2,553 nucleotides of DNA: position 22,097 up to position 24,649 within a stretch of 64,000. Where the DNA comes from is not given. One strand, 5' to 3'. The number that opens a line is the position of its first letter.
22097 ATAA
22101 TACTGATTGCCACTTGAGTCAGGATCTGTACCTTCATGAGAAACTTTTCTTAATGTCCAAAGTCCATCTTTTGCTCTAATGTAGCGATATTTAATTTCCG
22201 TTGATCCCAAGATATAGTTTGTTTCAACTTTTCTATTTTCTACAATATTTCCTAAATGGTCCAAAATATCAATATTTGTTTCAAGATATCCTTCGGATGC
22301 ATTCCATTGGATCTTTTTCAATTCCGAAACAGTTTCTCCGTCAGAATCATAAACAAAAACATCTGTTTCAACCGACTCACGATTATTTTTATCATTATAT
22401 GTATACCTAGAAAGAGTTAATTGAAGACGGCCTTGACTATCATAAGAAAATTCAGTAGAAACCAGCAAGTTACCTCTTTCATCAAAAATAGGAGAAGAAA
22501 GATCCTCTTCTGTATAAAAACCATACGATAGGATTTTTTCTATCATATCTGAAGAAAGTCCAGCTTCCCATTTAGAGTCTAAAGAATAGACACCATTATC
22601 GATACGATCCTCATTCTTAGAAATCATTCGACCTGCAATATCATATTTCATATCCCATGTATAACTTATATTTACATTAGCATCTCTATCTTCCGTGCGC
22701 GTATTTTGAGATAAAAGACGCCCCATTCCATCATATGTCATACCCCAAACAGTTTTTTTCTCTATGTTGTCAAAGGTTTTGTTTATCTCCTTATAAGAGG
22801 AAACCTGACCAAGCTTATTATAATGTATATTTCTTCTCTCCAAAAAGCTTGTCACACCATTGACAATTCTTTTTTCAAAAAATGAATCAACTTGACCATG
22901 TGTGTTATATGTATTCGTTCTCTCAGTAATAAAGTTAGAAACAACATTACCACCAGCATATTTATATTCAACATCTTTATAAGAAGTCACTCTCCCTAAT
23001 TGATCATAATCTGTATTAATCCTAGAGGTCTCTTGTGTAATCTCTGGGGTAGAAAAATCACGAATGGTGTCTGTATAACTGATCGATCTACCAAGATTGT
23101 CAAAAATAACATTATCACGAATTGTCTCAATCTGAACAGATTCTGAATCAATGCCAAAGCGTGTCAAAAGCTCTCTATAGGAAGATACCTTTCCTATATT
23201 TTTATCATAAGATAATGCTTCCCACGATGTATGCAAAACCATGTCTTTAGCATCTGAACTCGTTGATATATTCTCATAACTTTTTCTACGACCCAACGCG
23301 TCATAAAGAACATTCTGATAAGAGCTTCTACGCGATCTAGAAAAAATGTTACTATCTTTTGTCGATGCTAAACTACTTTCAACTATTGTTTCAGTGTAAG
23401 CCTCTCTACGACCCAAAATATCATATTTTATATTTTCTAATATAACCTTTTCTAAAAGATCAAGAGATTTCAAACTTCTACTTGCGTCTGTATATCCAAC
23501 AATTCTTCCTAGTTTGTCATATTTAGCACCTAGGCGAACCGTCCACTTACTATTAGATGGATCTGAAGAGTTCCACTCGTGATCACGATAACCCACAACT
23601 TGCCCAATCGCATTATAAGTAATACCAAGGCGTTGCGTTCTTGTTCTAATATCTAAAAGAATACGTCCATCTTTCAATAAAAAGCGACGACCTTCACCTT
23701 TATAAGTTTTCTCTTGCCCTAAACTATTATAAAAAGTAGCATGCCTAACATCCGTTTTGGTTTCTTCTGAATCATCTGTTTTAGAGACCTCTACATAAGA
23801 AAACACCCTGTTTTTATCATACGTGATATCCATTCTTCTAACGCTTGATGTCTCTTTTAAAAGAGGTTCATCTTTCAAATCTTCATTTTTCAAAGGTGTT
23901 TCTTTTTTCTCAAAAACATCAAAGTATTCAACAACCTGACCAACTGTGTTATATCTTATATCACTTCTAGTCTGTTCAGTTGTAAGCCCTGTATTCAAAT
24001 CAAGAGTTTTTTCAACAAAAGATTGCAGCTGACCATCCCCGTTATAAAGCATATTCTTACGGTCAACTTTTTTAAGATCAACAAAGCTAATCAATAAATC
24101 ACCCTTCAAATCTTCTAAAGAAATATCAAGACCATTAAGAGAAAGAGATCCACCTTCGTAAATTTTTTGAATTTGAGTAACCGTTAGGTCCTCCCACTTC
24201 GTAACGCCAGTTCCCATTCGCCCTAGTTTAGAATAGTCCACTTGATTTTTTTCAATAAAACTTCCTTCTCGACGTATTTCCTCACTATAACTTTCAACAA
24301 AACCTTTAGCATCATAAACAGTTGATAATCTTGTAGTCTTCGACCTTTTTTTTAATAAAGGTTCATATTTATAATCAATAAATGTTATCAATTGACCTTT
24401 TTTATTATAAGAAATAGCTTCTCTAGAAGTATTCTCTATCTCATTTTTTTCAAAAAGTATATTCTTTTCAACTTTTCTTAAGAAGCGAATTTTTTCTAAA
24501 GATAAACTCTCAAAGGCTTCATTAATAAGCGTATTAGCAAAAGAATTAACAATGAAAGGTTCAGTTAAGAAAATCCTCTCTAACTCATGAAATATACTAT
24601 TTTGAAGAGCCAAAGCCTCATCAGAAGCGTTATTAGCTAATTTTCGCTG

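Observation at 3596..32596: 29-kb single ORF encoding a 9666-aa YD-repeat giant protein with a composite architecture I cannot place in a known family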

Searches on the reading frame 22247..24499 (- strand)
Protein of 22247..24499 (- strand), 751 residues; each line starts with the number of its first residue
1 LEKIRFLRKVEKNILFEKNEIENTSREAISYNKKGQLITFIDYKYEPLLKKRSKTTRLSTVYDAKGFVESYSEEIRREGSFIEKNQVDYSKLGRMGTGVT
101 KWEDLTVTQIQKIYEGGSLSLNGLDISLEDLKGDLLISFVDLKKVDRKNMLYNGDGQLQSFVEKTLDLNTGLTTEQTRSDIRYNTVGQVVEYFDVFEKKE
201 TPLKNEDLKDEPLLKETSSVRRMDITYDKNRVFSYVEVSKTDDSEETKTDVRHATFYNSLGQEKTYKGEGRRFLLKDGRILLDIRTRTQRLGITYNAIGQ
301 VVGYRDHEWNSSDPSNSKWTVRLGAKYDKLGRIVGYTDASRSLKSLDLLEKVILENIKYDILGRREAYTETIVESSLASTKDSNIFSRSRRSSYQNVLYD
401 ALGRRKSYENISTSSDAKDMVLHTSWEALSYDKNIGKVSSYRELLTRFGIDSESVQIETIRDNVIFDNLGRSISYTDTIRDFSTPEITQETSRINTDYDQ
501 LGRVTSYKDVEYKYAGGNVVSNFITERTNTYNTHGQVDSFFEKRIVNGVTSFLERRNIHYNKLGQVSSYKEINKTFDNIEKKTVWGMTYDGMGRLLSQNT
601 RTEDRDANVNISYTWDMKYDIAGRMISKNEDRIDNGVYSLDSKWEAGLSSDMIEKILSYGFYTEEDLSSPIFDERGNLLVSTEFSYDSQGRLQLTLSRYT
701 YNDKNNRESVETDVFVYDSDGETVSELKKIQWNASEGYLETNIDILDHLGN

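Call 32: search_protein_families(library=pfam, proteins=[window:22247-24499:-], max_evalue=10)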
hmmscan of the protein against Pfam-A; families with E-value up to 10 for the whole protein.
window:22247-24499:- (751 aa): 3 families
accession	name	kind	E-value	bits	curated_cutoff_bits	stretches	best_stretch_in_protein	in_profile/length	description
PF01154.23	HMG_CoA_synt_N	-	0.021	15.2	25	1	315-378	31-91/174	Hydroxymethylglutaryl-coenzyme A synthase N terminal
PF05593.20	RHS_repeat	-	0.1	13.5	22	2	681-694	17-31/38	RHS Repeat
PF22721.1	TBP-TOTE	-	0.2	11.7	27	0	49-72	36-59/78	TATA-binding-like protein domain of the TOTE conflict systems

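Call 79: search_protein_families(library=ncbifam, proteins=[window:22247-24499:-], max_evalue=10)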
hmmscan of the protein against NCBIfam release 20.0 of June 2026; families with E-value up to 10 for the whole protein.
window:22247-24499:- (751 aa): 2 families
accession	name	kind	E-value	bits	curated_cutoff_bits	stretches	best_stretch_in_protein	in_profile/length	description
TIGR01643.1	YD_repeat_2x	repeat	5.7e-08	33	15.8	1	583-602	16-35/42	YD repeat-containing protein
NF000928.0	PRK00092.1-2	equivalog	0.054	13.5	163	1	240-300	91-151/158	ribosome maturation factor RimP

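Call 80: predict_structure(alignment_id=A4)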
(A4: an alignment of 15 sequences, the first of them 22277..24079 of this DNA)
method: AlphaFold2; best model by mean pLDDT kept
length: 601 residues; sequences in the alignment: 15
mean_pLDDT: 53.2   pTM: 0.34
mean pLDDT of the five models: 53.2, 50.7, 46.0, 44.3, 43.3
residues with pLDDT >= 90: 5; 70-90: 121; 50-70: 212; < 50: 263
segments of 3 or more residues with pLDDT < 50: 1-3, 60-80, 87-97, 104-113, 117-121, 183-185, 190-193, 195-317, 483-485, 487-530, 565-567, 590-601
pLDDT, mean of each block of 10 residues (from residue 1): 57 73 69 66 63 57 44 43 49 47 47 49 54 53 60 53 57 53 49 44 29 26 24 24 24 24 28 34 31 30 36 47 72 73 61 82 82 71 84 81 79 84 78 72 74 68 60 54 48 34 31 42 45 54 55 60 55 58 51 43 32
secondary structure, 60 per line:
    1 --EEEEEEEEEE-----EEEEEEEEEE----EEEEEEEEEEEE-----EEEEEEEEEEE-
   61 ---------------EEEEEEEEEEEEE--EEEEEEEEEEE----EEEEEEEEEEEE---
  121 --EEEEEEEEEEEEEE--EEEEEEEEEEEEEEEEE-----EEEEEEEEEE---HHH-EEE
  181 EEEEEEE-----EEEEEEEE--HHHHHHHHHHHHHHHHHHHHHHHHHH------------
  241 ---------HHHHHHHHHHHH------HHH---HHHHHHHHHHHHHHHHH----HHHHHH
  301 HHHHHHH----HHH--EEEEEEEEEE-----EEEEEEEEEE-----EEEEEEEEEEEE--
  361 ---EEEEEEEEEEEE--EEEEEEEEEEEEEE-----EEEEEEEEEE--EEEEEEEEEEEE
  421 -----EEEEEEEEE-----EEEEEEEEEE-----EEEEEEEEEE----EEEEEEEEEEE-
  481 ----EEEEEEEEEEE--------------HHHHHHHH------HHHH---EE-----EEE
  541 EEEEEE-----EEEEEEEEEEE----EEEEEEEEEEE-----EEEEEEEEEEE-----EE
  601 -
elements in order: E3-12 E18-27 E32-43 E49-59 E76-88 E91-101 E106-117 E123-136 E139-155 E161-170 E178-187 E193-200 H203-228 H250-261 H274-290 H295-307 E317-326 E332-341 E347-358 E364-375 E378-391 E397-406 E409-420 E426-434 E440-449 E455-464 E469-479 E485-495 H510-517 H524-527 E538-546 E552-562 E567-577 E583-593

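Call 82: fold_search(model_id=the predicted structure, library=pdb)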
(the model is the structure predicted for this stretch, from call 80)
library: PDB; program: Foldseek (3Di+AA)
matches with E <= 10: 616; with E <= 0.001: 4
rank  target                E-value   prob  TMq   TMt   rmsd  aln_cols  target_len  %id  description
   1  8r51_A                4.5e-08  0.99  0.10  0.05  34.6       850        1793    8  Mouse teneurin-3 non-compact subunit - A1B1 isoform (released 2024-05-08)
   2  9g2h_A                1.3e-07  0.99  0.09  0.05  32.7       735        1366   10  Mouse Teneurin2 dimer variant A1B0 (released 2026-01-21)
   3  8fjp_A                1.6e-05  0.99  0.15  0.05  28.9       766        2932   10  Cryo-EM structure of native mosquito salivary gland surface protein 1 (SGS1) (released 2023-03-01)
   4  4igl_C                4.9e-04  0.85  0.14  0.07  32.9       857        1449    8  Structure of the RHS-repeat containing BC component of the secreted ABC toxin complex from Yersinia entomophaga (released 2013-08-07)
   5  4ghb_A                2.8e-03  0.95  0.12  0.23  25.8       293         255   13  Crystal structure of a porin-like protein (BACUNI_01323) from Bacteroides uniformis ATCC 8492 at 2.32 A resolution (released 2012-08-29)
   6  9g33_UQ               2.8e-03  0.38  0.11  0.09  29.8       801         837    8  Stalled 90S - Utp23-Krr1-deltaC3 (released 2025-06-18)
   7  8e0p_D                1.0e-02  0.30  0.09  0.08  29.0       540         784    6  Crystal structure of mouse APCDD1 in fusion with engineered MBP (released 2023-05-03)
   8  9xrl_k                1.1e-02  0.47  0.10  0.12  27.9       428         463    8  Structure of mouse cytoplasmic lattice (CPL) repeating unit (released 2026-03-18)
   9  6i7s_G                1.5e-02  0.18  0.10  0.07  32.9       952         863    8  Microsomal triglyceride transfer protein (released 2019-08-21)
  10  8h1r_D                1.9e-02  0.35  0.13  0.11  30.8       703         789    7  Crystal structure of LptDE-YifL complex (released 2023-10-25)
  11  5jk7_A                2.3e-02  0.15  0.11  0.07  33.2       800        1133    9  The X-ray structure of the DDB1-DCAF1-Vpr-UNG2 complex (released 2016-10-05)
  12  9j99_I                2.8e-02  0.69  0.11  0.20  30.0       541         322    7  Substrate-engaged TOM complex from yeast (released 2025-09-10)
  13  4q35_A                2.8e-02  0.38  0.14  0.11  31.8       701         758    7  Structure of a membrane protein (released 2014-06-25)
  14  8xci_F                2.9e-02  0.16  0.07  0.10  22.0       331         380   11  Open state of central tail fiber of bacteriophage lambda upon binding to LamB (released 2024-05-01)
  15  5wlc_LH               3.2e-02  0.20  0.13  0.10  29.3       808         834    9  The complete structure of the small subunit processome (released 2017-09-27)
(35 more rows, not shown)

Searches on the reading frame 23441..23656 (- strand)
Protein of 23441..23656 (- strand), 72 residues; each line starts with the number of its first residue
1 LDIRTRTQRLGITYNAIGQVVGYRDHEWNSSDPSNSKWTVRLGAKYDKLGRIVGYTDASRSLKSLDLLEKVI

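Call 54: find_homologous_proteins(query=A2, max_evalue=0.001)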
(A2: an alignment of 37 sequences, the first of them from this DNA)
Query A2 (37 sequences): 67 candidates shared short words with the query, none scored E <= 0.001.

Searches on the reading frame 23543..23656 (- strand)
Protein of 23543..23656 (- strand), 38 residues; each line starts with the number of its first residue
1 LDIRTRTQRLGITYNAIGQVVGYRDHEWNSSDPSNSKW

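Call 28: search_solved_structures(query=A1, max_evalue=1, show_alignments=2)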
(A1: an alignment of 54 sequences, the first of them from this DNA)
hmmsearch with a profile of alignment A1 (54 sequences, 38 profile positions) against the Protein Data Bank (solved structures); distinct sequences matched with E-value up to 1: 10.
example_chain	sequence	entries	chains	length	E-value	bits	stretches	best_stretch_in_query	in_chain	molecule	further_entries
5gnb_A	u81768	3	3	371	0.1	15.5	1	5-33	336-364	Spike glycoprotein | Spike protein S1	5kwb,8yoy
9izn_A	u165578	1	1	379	0.11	15.5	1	5-33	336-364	Spike protein S1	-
8hdr_A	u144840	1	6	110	0.17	14.8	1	2-19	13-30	Pam3 connector protein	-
9btc_A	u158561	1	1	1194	0.31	14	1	5-33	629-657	Spike glycoprotein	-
8y7x_B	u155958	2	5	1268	0.34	13.9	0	5-33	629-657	Spike glycoprotein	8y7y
9n16_C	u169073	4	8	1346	0.36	13.8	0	5-33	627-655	Spike glycoprotein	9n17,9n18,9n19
9bsw_A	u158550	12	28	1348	0.36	13.8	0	5-33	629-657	Spike glycoprotein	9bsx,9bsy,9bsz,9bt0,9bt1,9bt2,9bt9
9n13_B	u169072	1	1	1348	0.36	13.8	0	5-33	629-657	Spike glycoprotein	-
9n12_C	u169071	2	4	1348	0.37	13.8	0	5-33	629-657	Spike glycoprotein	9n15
8h8a_A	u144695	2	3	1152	0.79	12.8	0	7-21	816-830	Putative Rhs-family protein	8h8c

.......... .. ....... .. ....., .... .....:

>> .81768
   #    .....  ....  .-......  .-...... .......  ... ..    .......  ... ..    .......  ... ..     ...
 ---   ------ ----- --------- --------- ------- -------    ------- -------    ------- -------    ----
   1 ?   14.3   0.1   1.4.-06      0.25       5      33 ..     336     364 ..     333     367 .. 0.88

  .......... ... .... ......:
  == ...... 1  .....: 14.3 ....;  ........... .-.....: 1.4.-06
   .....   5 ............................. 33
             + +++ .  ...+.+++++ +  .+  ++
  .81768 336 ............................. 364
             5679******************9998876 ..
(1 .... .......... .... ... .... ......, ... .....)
